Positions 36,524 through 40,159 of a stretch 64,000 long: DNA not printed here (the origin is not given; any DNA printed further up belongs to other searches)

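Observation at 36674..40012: Membrane-anchored WD40 propeller / caspase (C14) giant protein wedged between cmk and rpsA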

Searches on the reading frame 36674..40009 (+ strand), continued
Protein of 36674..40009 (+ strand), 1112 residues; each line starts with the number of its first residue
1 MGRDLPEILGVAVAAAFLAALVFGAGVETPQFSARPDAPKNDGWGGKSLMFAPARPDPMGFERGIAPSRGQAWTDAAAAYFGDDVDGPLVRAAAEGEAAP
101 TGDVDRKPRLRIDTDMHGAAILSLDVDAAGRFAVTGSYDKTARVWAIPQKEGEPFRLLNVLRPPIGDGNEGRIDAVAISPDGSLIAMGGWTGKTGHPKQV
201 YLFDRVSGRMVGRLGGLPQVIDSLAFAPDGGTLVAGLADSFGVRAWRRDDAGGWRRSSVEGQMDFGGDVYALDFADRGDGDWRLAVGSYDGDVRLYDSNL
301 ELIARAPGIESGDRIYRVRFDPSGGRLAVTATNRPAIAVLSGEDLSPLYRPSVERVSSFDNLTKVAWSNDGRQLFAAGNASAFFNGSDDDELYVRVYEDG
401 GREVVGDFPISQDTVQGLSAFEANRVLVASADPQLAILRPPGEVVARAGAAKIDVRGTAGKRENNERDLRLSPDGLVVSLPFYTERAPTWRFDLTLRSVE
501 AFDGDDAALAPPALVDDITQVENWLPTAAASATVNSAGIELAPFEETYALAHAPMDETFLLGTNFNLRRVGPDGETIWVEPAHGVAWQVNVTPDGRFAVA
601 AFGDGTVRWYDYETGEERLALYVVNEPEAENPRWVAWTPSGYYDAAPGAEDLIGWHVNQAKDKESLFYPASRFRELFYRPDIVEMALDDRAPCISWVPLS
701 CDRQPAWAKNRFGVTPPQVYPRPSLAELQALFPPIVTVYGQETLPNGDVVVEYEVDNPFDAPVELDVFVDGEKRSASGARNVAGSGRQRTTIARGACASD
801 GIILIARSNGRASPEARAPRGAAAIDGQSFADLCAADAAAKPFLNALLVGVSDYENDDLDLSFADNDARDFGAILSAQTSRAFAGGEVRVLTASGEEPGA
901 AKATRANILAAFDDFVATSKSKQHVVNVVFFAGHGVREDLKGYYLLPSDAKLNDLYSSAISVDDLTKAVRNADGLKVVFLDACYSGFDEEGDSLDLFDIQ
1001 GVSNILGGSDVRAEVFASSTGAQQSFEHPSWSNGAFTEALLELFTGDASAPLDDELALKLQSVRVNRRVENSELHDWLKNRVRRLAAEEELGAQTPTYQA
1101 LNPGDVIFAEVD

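Call 10: find_related_loci(query=window:36674-40009:+, collection=genome_contigs, flank=10000)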
Query window:36674-40009:+ (1112 aa) in genome_contigs; peptide patterns used: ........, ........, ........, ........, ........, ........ (x = any residue, [..] = any of these).
71 stretches matched a pattern, but none encodes a relative of the query by tblastn (E <= 1e-3).

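Call 17: find_encoding_contigs(protein=P0028, flank=8000, max_places=2)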
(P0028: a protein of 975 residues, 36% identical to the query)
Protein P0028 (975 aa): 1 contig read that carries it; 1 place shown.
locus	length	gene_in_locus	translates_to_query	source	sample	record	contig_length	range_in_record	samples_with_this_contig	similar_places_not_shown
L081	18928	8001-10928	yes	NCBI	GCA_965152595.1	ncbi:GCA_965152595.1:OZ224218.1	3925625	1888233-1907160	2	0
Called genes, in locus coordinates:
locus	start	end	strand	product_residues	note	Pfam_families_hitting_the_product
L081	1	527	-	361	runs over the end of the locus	PF00248:Aldo_ket_red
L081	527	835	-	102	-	PF00190:Cupin_1 (weak), PF02311:AraC_binding (weak), PF07883:Cupin_2, PF06249:EutQ (weak)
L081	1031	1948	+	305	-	PF03781:FGE-sulfatase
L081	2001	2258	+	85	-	-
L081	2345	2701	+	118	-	-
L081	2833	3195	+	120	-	-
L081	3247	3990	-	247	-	-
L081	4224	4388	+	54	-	-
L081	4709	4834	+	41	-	-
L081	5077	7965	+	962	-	PF24814:WD40_Prp19, PF25174:Beta-prop_THOC3, PF23381:Beta-prop_IFT122_1st, PF23414:Beta-prop_EML_2, PF24782:WD40_MABP1-WDR62_2nd, PF24817:WD40_WDHD1_1st (weak), PF25175:Beta-prop_WDR5, PF00656:Peptidase_C14, +3 more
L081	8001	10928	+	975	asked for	PF00400:WD40 (faint), PF24807:WD40_CDC20-Fz (faint), PF24814:WD40_Prp19 (faint), PF25174:Beta-prop_THOC3, PF23381:Beta-prop_IFT122_1st, PF23414:Beta-prop_EML_2, PF25175:Beta-prop_WDR5, PF00656:Peptidase_C14, +7 more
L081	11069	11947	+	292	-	PF13649:Methyltransf_25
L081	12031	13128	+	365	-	PF03435:Sacchrp_dh_NADP, PF16653:Sacchrp_dh_C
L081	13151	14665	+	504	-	PF00171:Aldedh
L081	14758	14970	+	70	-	-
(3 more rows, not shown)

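Call 18: find_encoding_contigs(protein=P0066, flank=8000, max_places=2)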
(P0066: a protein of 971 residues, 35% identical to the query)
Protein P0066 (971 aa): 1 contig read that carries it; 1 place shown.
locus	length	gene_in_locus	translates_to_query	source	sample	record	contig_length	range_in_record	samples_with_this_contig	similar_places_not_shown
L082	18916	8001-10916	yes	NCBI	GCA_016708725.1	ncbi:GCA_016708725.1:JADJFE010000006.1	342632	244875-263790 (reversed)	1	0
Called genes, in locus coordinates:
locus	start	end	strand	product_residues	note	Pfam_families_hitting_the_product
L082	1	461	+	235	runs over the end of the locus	-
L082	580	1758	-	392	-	PF13173:AAA_14, PF13635:DUF4143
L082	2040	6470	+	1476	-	-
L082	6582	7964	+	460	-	-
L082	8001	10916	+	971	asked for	PF24814:WD40_Prp19, PF25174:Beta-prop_THOC3, PF23414:Beta-prop_EML_2, PF24782:WD40_MABP1-WDR62_2nd, PF24817:WD40_WDHD1_1st, PF25175:Beta-prop_WDR5, PF25173:Beta-prop_WDR3_1st, PF23381:Beta-prop_IFT122_1st, +16 more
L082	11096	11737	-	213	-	-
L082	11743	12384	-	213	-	PF04542:Sigma70_r2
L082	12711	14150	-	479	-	PF00656:Peptidase_C14, PF03781:FGE-sulfatase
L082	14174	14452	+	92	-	-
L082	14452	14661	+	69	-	-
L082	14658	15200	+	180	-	-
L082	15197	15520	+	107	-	-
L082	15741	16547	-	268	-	PF13622:4HBT_3, PF20789:4HBT_3C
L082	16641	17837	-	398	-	PF00108:Thiolase_N, PF00109:ketoacyl-synt (weak), PF02803:Thiolase_C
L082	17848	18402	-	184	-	PF14539:DUF4442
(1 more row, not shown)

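Call 19: find_encoding_contigs(protein=P0024, flank=8000, max_places=2)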
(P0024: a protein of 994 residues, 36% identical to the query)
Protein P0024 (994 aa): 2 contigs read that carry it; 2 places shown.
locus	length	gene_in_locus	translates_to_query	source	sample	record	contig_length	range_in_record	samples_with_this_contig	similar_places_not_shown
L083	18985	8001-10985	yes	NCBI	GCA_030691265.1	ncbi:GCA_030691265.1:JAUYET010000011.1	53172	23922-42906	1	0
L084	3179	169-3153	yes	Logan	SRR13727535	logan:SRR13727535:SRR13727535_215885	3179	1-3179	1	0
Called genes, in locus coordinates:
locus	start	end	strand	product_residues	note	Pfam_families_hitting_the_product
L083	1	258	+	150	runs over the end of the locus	PF09086:DUF1924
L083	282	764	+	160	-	PF09626:DHC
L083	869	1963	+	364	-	PF01292:Ni_hydr_CYTB, PF09626:DHC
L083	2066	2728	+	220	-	PF00072:Response_reg, PF00486:Trans_reg_C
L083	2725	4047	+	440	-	PF08521:2CSK_N, PF26769:HAMP_PhoQ, PF00512:HisKA, PF02518:HATPase_c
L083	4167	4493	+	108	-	-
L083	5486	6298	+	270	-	PF07728:AAA_5, PF08406:CbbQ_C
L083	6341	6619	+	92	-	PF05015:HigB-like_toxin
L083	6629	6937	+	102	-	PF01381:HTH_3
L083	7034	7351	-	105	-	PF18480:DUF5615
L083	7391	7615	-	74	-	PF04255:DUF433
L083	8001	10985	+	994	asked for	PF23414:Beta-prop_EML_2, PF24796:WDR55 (weak), PF25173:Beta-prop_WDR3_1st, PF25174:Beta-prop_THOC3, PF25175:Beta-prop_WDR5, PF23381:Beta-prop_IFT122_1st, PF24814:WD40_Prp19, PF00656:Peptidase_C14, +10 more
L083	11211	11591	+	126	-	PF02604:PhdYeFM_antitox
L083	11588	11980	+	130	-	PF01850:PIN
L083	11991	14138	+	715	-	PF00092:VWA, PF13519:VWA_2 (weak)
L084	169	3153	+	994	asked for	PF23414:Beta-prop_EML_2, PF24796:WDR55 (weak), PF25173:Beta-prop_WDR3_1st, PF25174:Beta-prop_THOC3, PF25175:Beta-prop_WDR5, PF23381:Beta-prop_IFT122_1st, PF24814:WD40_Prp19, PF00656:Peptidase_C14, +10 more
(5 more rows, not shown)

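Call 39: find_encoding_contigs(protein=P0025, flank=8000, max_places=1)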
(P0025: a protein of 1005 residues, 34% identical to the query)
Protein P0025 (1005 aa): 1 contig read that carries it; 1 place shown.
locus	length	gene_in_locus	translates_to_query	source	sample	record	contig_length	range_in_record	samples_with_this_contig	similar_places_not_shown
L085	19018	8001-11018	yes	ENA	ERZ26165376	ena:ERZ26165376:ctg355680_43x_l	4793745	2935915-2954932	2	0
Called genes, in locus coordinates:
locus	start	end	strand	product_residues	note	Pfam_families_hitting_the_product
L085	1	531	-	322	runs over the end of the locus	PF01408:GFO_IDH_MocA, PF03446:NAD_binding_2 (weak), PF03807:F420_oxidored (weak), PF22725:GFO_IDH_MocA_C3, PF02894:GFO_IDH_MocA_C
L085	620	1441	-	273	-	PF01261:AP_endonuc_2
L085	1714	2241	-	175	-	PF20420:DUF6702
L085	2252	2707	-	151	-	-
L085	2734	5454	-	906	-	PF01433:Peptidase_M1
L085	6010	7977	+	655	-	PF00069:Pkinase, PF07714:PK_Tyr_Ser-Thr, PF17667:Pkinase_fungal (weak), PF01636:APH (faint)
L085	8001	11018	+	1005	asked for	PF25174:Beta-prop_THOC3, PF24796:WDR55, PF24814:WD40_Prp19, PF24817:WD40_WDHD1_1st, PF23414:Beta-prop_EML_2, PF24782:WD40_MABP1-WDR62_2nd, PF25175:Beta-prop_WDR5, PF23381:Beta-prop_IFT122_1st, +9 more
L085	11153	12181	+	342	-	PF14326:DUF4384 (weak)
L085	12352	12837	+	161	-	PF02050:FliJ, PF16789:YscO-like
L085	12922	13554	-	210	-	PF00430:ATP-synt_B (weak), PF06635:T3SS_SCTL (weak), PF01991:vATP-synt_E (weak), PF02108:FliH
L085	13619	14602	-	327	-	-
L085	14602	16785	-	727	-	PF00771:FHIPEP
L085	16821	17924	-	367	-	PF00498:FHA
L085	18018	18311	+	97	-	-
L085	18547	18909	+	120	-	-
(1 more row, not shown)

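Call 40: find_encoding_contigs(protein=P0027, flank=8000, max_places=1)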
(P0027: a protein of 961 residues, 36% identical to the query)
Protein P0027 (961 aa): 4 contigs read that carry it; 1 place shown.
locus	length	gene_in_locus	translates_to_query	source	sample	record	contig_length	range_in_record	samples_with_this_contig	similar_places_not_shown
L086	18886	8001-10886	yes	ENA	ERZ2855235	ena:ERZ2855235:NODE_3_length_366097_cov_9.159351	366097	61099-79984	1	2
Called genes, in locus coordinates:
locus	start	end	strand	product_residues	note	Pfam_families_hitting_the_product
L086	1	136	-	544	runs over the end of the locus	PF20154:LNT_N, PF00795:CN_hydrolase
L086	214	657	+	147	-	-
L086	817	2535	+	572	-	PF00656:Peptidase_C14, PF03781:FGE-sulfatase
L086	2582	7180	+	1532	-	-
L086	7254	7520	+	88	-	PF13192:Thioredoxin_3, PF00462:Glutaredoxin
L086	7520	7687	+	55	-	-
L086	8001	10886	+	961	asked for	PF24782:WD40_MABP1-WDR62_2nd, PF24814:WD40_Prp19 (weak), PF25174:Beta-prop_THOC3, PF23381:Beta-prop_IFT122_1st, PF23414:Beta-prop_EML_2, PF25391:WD40_Gbeta, PF25175:Beta-prop_WDR5, PF00656:Peptidase_C14, +11 more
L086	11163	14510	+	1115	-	PF12705:PDDEXK_1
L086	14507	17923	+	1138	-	PF00580:UvrD-helicase, PF13245:AAA_19, PF13361:UvrD_C, PF13538:UvrD_C_2 (faint), PF12705:PDDEXK_1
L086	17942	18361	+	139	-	PF13181:TPR_8 (faint), PF13428:TPR_14 (faint), PF13432:TPR_16 (weak), PF13414:TPR_11, PF00515:TPR_1 (faint), PF13431:TPR_17 (weak), PF07719:TPR_2 (weak)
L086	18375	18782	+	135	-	PF06262:Zincin_1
